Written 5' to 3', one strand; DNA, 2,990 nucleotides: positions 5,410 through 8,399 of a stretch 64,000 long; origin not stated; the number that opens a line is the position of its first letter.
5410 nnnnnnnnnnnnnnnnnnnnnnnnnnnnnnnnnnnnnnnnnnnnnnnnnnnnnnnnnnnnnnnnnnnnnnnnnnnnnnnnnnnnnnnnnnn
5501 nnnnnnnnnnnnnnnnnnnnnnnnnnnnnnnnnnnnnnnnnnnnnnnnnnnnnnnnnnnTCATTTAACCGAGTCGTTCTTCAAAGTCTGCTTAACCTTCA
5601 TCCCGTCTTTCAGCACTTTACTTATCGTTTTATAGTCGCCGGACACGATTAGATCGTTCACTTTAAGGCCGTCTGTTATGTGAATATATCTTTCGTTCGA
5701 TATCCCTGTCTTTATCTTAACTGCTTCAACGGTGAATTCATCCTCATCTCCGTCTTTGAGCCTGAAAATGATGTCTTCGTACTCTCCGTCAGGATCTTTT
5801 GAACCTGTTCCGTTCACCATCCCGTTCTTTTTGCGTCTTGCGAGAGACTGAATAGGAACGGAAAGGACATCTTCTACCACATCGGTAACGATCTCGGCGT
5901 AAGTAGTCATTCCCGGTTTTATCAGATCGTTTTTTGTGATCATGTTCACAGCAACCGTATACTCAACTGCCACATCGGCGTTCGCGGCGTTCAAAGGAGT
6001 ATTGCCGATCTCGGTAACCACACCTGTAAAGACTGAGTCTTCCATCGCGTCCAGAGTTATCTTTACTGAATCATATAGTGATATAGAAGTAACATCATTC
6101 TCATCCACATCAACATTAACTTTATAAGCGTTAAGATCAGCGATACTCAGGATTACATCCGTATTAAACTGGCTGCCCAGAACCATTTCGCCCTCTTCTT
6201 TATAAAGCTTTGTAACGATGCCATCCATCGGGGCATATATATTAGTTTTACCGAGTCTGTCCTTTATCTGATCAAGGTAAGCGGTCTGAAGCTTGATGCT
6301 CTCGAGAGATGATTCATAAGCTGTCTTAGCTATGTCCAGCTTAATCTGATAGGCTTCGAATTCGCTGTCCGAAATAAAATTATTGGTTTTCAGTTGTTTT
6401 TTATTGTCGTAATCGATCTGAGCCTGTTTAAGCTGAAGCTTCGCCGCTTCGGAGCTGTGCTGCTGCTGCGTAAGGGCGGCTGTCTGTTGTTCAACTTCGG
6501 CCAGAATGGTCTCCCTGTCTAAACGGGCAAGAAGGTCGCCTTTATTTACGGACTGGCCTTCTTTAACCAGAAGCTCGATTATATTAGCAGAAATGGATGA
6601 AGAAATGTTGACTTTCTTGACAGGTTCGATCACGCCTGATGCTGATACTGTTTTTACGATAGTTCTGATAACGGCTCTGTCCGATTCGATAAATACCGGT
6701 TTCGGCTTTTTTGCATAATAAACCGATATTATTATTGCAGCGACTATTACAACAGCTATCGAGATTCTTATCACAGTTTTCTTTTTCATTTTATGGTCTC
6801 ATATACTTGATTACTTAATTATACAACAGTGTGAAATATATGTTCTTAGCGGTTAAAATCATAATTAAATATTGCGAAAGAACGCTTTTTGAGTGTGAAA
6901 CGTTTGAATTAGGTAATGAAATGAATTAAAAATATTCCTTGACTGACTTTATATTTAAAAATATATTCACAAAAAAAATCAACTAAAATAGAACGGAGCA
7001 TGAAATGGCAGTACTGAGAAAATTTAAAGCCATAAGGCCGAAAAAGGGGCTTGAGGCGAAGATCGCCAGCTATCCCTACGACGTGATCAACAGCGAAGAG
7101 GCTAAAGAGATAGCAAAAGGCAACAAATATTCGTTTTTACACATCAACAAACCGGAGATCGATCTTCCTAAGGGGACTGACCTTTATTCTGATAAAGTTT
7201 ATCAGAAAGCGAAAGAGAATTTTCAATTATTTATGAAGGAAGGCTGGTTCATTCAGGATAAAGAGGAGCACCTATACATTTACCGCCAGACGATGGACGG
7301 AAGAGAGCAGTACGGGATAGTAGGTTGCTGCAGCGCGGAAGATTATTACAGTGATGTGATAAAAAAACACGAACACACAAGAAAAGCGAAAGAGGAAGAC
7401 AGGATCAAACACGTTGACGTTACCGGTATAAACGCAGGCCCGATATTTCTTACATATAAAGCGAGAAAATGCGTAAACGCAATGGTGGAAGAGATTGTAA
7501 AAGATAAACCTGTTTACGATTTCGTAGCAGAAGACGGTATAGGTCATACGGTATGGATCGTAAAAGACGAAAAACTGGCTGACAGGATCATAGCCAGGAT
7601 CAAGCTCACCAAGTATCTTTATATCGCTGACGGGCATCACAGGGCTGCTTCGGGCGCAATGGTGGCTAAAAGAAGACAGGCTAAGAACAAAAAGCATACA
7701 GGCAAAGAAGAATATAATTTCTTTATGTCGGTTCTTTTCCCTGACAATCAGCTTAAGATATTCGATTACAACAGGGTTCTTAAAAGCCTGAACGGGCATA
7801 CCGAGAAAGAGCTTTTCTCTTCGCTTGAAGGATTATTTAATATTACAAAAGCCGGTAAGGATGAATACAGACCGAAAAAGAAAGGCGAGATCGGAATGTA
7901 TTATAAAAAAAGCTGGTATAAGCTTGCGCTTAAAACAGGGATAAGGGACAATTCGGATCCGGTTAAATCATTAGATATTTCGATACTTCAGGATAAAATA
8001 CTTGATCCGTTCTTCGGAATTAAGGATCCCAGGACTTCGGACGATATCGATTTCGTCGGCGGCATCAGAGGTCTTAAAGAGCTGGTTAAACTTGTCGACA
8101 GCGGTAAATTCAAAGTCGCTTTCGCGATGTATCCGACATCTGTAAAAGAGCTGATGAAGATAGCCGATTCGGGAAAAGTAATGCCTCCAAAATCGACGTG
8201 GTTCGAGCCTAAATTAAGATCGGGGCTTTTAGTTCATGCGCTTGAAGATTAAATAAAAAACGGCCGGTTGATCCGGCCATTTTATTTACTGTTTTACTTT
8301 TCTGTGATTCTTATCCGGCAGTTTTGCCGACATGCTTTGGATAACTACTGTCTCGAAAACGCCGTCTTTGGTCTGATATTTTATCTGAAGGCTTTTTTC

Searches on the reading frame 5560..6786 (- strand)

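Call 74: search_protein_families(library=pfam, proteins=[window:5560-6786:-], max_evalue=0.00001)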
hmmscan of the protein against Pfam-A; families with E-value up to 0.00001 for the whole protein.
window:5560-6786:- (408 aa): 4 families
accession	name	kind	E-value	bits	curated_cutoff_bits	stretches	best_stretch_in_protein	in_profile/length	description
PF16576.10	HlyD_D23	-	2.4e-15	56.8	30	1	47-271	6-194/214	Barrel-sandwich domain of CusB or HlyD membrane-fusion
PF13437.12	HlyD_3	-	1.1e-13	52.2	22.2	1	183-292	2-106/106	HlyD family secretion protein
PF13533.13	Biotin_lipoyl_2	-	4.9e-11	42.6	29.8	1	59-90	1-32/32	Biotin-lipoyl like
PF00364.28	Biotin_lipoyl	-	9.5e-06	25.8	22.1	0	60-89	7-36/73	Biotin-requiring enzyme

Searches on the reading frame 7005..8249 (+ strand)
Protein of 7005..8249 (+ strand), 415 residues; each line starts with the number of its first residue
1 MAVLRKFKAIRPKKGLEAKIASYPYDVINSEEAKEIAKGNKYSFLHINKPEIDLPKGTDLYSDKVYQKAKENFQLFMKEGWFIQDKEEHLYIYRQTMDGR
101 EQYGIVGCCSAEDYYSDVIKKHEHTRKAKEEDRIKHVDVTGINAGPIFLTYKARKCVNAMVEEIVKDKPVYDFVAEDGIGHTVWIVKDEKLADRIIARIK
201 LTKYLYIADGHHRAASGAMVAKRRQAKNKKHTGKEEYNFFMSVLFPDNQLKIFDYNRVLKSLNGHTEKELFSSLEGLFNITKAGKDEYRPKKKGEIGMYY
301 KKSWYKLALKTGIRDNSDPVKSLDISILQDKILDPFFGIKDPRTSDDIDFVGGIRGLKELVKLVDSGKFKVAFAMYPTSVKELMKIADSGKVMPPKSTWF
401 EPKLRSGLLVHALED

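Call 74: search_protein_families(library=pfam, proteins=[window:7005-8249:+], max_evalue=0.00001)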
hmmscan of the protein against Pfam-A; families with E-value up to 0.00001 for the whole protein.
window:7005-8249:+ (415 aa): 1 family
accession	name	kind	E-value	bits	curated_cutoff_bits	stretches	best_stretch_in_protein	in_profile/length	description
PF06245.16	DUF1015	-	2.4e-109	365.6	25.8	1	5-326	2-325/325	Protein of unknown function (DUF1015)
